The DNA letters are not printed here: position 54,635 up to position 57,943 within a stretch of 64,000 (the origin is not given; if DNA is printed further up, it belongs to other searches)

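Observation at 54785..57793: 1002-aa Mrr-like nuclease / NACHT STAND protein: candidate single-gene antiphage NLR-like system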

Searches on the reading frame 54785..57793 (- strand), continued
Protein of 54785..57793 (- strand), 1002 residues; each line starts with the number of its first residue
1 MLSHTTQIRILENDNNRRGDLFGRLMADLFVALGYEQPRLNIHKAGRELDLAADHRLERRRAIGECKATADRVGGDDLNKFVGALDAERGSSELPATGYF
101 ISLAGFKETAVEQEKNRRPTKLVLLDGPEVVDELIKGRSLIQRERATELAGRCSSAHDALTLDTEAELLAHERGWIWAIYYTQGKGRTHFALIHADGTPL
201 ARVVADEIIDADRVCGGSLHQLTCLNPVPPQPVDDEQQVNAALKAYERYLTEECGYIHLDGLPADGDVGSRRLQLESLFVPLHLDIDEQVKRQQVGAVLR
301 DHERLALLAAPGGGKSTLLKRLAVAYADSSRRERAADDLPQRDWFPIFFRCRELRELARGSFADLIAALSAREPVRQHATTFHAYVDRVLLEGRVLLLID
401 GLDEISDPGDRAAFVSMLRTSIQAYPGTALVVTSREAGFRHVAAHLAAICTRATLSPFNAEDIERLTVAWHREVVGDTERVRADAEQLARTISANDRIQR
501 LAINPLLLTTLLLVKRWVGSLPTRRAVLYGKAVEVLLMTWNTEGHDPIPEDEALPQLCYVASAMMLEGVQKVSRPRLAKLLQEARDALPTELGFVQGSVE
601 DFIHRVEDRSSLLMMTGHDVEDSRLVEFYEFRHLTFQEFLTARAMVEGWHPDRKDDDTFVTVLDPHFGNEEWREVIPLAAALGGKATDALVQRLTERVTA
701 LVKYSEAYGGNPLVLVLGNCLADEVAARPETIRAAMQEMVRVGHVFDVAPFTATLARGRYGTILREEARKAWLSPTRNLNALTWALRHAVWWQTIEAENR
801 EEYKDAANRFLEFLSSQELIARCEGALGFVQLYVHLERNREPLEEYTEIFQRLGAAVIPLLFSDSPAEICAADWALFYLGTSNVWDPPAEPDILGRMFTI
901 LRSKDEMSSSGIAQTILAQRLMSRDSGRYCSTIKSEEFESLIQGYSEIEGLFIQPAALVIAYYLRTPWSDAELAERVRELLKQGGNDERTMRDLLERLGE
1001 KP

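Call 67: find_related_loci(query=A1, collection=genome_contigs, flank=10000)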
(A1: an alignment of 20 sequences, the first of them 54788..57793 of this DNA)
Query A1 (1002 aa) in genome_contigs; peptide patterns used: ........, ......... (x = any residue, [..] = any of these).
265 stretches matched a pattern; 232 encode a relative of the query (tblastn E <= 1e-3); the best 80 are kept; 80 distinct loci.
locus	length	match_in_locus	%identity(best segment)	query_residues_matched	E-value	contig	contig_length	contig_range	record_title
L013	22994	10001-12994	78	4-1002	0e+0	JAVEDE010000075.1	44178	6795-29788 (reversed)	MAG: Pyrinomonadaceae bacterium isolate BP_17 scaffold_1538599, whole genome shotgun sequence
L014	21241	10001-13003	76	4-1002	0e+0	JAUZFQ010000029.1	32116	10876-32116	MAG: Pyrinomonadaceae bacterium isolate BP_15 scaffold_2634939, whole genome shotgun sequence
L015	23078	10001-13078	68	2-1000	0e+0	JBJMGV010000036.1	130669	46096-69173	MAG: Blastocatellia bacterium isolate H3_16_all_fractions_metab_conc_90_60_0 k255_3166205, whole genome shotgun sequence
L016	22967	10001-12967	72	2-1002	0e+0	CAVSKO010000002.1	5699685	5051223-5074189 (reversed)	MAG: Blastocatellia bacterium isolate MFD09212.bin.1.217 genome assembly, contig: contig_268, whole genome shotgun seque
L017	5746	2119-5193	64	2-1002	0e+0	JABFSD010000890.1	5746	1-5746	MAG: Acidobacteria bacterium isolate S-RSF-IL-17 seq_5864, whole genome shotgun sequence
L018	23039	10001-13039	65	1-1000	0e+0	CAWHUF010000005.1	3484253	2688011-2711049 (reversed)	MAG: uncultured Acidobacteriota bacterium isolate MFD03066.bin.1.255 genome assembly, contig: contig_19633, whole genome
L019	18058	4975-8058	63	2-1001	0e+0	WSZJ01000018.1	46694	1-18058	MAG: Planctomycetota bacterium isolate X3_MetaBAT.40 scaffold_810, whole genome shotgun sequence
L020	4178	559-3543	62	6-1002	0e+0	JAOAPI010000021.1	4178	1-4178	MAG: Candidatus Sulfotelmatobacter sp. isolate RYN_10 scaffold_1961051, whole genome shotgun sequence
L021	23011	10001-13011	70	4-1000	0e+0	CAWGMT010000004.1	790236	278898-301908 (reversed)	MAG: uncultured Isosphaeraceae bacterium isolate MFD09567.bin.2.2 genome assembly, contig: contig_176, whole genome shot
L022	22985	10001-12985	62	6-1002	0e+0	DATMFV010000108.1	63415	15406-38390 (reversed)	MAG TPA_asm: Chthoniobacteraceae bacterium isolate SMAG_U13472 k141_270410, whole genome shotgun sequence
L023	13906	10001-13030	62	2-1001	0e+0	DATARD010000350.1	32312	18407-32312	MAG TPA_asm: Thermoanaerobaculia bacterium isolate SMAG_U5484 k141_5301477, whole genome shotgun sequence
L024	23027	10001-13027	62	1-1002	0e+0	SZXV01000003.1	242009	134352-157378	MAG: Chlorobium sp. isolate L227-S-6D L227_S_6D_11, whole genome shotgun sequence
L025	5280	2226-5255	60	2-1001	0e+0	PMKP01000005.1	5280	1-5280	MAG: Myxococcales bacterium isolate fen_1123 73.20120600_E1D.81_contig_506805, whole genome shotgun sequence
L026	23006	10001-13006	59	4-998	0e+0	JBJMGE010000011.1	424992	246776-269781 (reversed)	MAG: Terriglobales bacterium isolate H1_18_all_fractions_metab_conc_57_55_29 k255_5051942, whole genome shotgun sequence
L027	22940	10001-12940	59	1-984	0e+0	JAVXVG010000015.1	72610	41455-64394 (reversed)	MAG: Acidobacteriota bacterium isolate BP_34 scaffold_283820, whole genome shotgun sequence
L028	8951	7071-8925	96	2-1002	0e+0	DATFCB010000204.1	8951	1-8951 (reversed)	MAG TPA_asm: Pyrinomonadaceae bacterium isolate SMAG_U8543 k141_612137, whole genome shotgun sequence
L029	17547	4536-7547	57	6-1002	0e+0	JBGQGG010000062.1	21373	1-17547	MAG: Pyrinomonadaceae bacterium isolate OBJ2_061818_090_33 k141_68915_length_21373_cov_28.8541, whole genome shotgun seq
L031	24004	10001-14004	77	2-1002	0e+0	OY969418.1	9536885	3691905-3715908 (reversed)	MAG: uncultured Acidobacteriota bacterium isolate MFD09212.bin.c.1 genome assembly, chromosome: 1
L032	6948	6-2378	65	211-1002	0e+0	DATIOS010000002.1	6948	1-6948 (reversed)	MAG TPA_asm: Thermoanaerobaculia bacterium isolate SMAG_U15830 k141_2298159, whole genome shotgun sequence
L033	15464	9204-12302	52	2-1002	0e+0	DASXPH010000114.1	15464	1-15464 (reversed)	MAG TPA_asm: Gemmatimonadaceae bacterium isolate SMAG_U5403 k141_314980, whole genome shotgun sequence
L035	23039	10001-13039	65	7-1002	0e+0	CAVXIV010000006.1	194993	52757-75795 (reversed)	MAG: uncultured Acidobacteriota bacterium isolate MFD03066.bin.2.238 genome assembly, contig: contig_19880, whole genome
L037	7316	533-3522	60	8-1002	0e+0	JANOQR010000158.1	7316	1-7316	MAG: Luteolibacter sp. isolate VAR_4_metabat_297 VAR_4_k141_2302373, whole genome shotgun sequence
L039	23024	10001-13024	57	2-1002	0e+0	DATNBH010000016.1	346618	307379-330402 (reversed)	MAG TPA_asm: Pyrinomonadaceae bacterium isolate SMAG_U11183 k141_2146711, whole genome shotgun sequence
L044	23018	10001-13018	61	6-1002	0e+0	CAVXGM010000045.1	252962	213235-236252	MAG: Bryobacterales bacterium isolate MFD05502.bin.2.50 genome assembly, contig: contig_8761, whole genome shotgun seque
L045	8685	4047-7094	44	1-1000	0e+0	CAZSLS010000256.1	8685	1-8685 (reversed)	MAG TPA_asm: uncultured Planctomycetaceae bacterium isolate SRP260945_co1_237 genome assembly, contig: NODE_14670_length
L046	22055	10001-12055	76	1-683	0e+0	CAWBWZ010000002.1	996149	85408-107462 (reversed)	MAG: uncultured Acidobacteriota bacterium isolate MFD07386.bin.2.49 genome assembly, contig: contig_12168, whole genome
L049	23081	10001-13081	42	2-1000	0e+0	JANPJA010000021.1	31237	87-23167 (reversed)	MAG: Acidobacteriota bacterium isolate VAR_61_metabat_479 VAR_61_k141_2007183, whole genome shotgun sequence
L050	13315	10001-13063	44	6-1000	0e+0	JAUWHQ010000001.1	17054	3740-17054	MAG: Methanosarcinales archaeon isolate CSMAG_2272 CSMAG_2272_k141_2196631_length_17054_cov_12.8992, whole genome shotgu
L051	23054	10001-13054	43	6-1000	0e+0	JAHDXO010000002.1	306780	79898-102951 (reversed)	MAG: Pirellulaceae bacterium isolate PLA7 NODE_83_length_306780_cov_10.659927, whole genome shotgun sequence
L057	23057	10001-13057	42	1-1000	0e+0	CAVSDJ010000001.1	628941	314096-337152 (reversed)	MAG: Blastocatellia bacterium isolate MFD01916.bin.3.112 genome assembly, contig: contig_10089, whole genome shotgun seq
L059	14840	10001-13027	43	8-1000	0e+0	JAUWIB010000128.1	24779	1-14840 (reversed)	MAG: bacterium isolate CSMAG_2283 CSMAG_2283_k141_24423_length_24779_cov_11.9902, whole genome shotgun sequence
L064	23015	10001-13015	41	6-1000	0e+0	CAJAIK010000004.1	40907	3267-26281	MAG: uncultured Chlorobiaceae bacterium isolate E-4_bin-114 genome assembly, contig: bin-114:004/128, whole genome shotg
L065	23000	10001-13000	41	1-1000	0e+0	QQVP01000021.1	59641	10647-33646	MAG: Planctomycetota bacterium isolate MB_PLM_2 c_000000000103, whole genome shotgun sequence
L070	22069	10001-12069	63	5-1000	0e+0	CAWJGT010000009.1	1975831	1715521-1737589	MAG: uncultured Holophagales bacterium isolate MFD04935.bin.1.7 genome assembly, contig: contig_25929, whole genome shot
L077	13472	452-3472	60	2-1002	0e+0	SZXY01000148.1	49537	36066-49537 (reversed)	MAG: Chlorobium sp. isolate L227-2013-55 CA-L227-2013_127618, whole genome shotgun sequence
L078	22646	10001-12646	44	132-1000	0e+0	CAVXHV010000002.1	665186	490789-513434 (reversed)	MAG: uncultured Planctomycetota bacterium isolate MFD04463.bin.2.228 genome assembly, contig: contig_15407, whole genome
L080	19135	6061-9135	43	8-1000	0e+0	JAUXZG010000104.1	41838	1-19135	MAG: Desulfobaccales bacterium isolate C18_maxbin.032 C18_k141_82101, whole genome shotgun sequence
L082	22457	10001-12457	43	1-774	0e+0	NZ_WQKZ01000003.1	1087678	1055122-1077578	Hymenobacter ginkgonis strain HMF4947 3, whole genome shotgun sequence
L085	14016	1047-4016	60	8-1002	0e+0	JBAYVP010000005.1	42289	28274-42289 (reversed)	MAG: Sulfuricellaceae bacterium isolate SO_2016_LW3_62 scaffold01356_LW162_2016, whole genome shotgun sequence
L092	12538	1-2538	39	184-1000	7e-167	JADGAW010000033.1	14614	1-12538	MAG: Nitrospinota bacterium isolate nPCRbin9 nPCR_bin9_NODE_33_length_14614_cov_4.588980, whole genome shotgun sequence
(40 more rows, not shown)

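Call 72: search_protein_families(library=pfam, proteins=[L031:12149-13045:-, L046:12199-14001:+, L031:12536-13132:+, L046:13512-15038:+], max_evalue=0.001)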
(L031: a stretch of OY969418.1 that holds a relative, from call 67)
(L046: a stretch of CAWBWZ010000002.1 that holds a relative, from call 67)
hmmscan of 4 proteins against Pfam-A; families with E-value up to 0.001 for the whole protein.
L031:12149-13045:- (298 aa): 3 families
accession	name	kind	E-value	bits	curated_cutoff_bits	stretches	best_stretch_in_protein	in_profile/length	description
PF13612.12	DDE_Tnp_1_3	-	1.5e-33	116.5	27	1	129-275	8-154/155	Transposase DDE domain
PF01609.27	DDE_Tnp_1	-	1.1e-21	77.9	23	1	124-292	2-200/200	Transposase DDE domain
PF13359.12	DDE_Tnp_4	-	3e-05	24.1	24.8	1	132-278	2-144/158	DDE superfamily endonuclease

L046:12199-14001:+ (600 aa): 1 family
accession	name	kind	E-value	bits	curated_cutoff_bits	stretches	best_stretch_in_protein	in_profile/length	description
PF01609.27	DDE_Tnp_1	-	5.4e-13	49.6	23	1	229-519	21-198/200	Transposase DDE domain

L031:12536-13132:+ (198 aa): 0 families

L046:13512-15038:+ (508 aa): 0 families

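Call 76: search_protein_families(library=pfam, alignment_id=A3, max_evalue=0.00001)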
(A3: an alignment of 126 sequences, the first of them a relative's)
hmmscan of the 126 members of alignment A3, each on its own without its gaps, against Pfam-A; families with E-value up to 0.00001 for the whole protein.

A. member 1, L013:8552-9520:- (322 aa): 1 family
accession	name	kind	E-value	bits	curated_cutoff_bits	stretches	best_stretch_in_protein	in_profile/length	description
PF00490.27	ALAD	-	1.8e-149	497.6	24.6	1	5-319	2-316/317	Delta-aminolevulinic acid dehydratase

B. families by the number of members that match (of 126 scanned): 153 families (the first 25 are shown)
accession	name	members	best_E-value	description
PF00578.27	AhpC-TSA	2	7.3e-38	AhpC/TSA family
PF07719.23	TPR_2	2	2e-28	Tetratricopeptide repeat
PF13424.12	TPR_12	2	6.9e-25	Tetratricopeptide repeat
PF13374.12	TPR_10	2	7.7e-25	Tetratricopeptide repeat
PF12706.13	Lactamase_B_2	2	1e-24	Beta-lactamase superfamily domain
PF00515.34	TPR_1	2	2.6e-24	Tetratricopeptide repeat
PF00587.30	tRNA-synt_2b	2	5.2e-20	tRNA synthetase class II core domain (G, H, P, S and T)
PF03129.25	HGTP_anticodon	2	8.8e-20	Anticodon binding domain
PF06445.20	GyrI-like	2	3.4e-17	GyrI-like small molecule binding domain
PF08534.16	Redoxin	2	1.5e-16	Redoxin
PF10417.14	1-cysPrx_C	2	1.1e-15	C-terminal domain of 1-Cys peroxiredoxin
PF00753.33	Lactamase_B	2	6.9e-10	Metallo-beta-lactamase superfamily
PF00150.24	Cellulase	2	2.6e-09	Cellulase (glycosyl hydrolase family 5)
PF25174.1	Beta-prop_THOC3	2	6.5e-08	THOC3 beta-propeller domain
PF00490.27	ALAD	1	1.8e-149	Delta-aminolevulinic acid dehydratase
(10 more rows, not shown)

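Call 77: search_protein_families(library=padloc, alignment_id=A3, max_evalue=1e-10)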
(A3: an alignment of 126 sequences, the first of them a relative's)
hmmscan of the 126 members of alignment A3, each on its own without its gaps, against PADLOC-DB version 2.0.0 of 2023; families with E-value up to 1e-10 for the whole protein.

A. member 1, L013:8552-9520:- (322 aa): 0 families

B. families by the number of members that match (of 126 scanned): 61 families (the first 25 are shown)
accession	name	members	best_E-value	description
PDLC04008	PD-Lambda-5_A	1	8.7e-122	-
PDLC02299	AbiEii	1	3.2e-117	AbiEii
PDLC03998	PD-Lambda-5_A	1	4.6e-116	-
PDLC04018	PD-Lambda-5_B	1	1.1e-111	-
PDLC03358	MTase_II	1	2.4e-99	Type II methyltransferase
PDLC04787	PDC-S01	1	4.3e-95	-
PDLC02235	AbiEi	1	1.2e-87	AbiEi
PDLC04011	PD-Lambda-5_A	1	1.2e-76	-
PDLC04135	mad3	1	1.1e-75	mads_3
PDLC02203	MzaA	1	3.5e-65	-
PDLC04007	PD-Lambda-5_A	1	1.1e-64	-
PDLC04019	PD-Lambda-5_B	1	4.8e-64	-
PDLC04013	PD-Lambda-5_A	1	7.4e-63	-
PDLC04009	PD-Lambda-5_A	1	5.2e-60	-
PDLC04516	PDC-M21B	1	1e-59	-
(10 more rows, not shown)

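Call 78: find_homologous_proteins(query=L082:10001-10900:+, max_evalue=1e-10)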
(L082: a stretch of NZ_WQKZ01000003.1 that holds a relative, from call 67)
Query L082:10001-10900:+ (300 aa): 50 proteins with E <= 1e-10 among 3613 candidates.
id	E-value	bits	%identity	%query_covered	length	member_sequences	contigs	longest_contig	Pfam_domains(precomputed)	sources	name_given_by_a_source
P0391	1.6e-94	334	57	95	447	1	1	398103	PF05729.19,PF04471.19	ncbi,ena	-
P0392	3.8e-93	330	55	95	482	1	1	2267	PF05729.19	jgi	jgi:hypothetical protein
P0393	1.1e-91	325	55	94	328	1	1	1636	PF04471.19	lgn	-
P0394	3.4e-91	324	55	95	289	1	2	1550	PF04471.19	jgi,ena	-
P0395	3.9e-91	323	54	95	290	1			PF04471.19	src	-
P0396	2.7e-90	321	55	93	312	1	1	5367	PF04471.19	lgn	-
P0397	7.1e-89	316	55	92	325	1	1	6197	PF04471.19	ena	-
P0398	3.5e-84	301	53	91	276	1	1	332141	PF04471.19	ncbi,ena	-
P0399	2.1e-83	298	51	93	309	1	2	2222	PF04471.19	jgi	jgi:hypothetical protein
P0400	1.8e-82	295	50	95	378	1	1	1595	PF04471.19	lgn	-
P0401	2.1e-80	288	49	94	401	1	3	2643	PF04471.19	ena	-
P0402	9.7e-79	283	50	95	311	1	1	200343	PF04471.19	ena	-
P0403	2.8e-77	278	52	85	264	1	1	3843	PF04471.19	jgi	jgi:Restriction endonuclease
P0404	1.2e-76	276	53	85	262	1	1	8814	PF04471.19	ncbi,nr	ncbi:MAG: restriction endonuclease, partial [Planctomycetes bacterium]|nr:restriction endonuclease [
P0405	3.2e-76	274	48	98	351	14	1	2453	PF04471.19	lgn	-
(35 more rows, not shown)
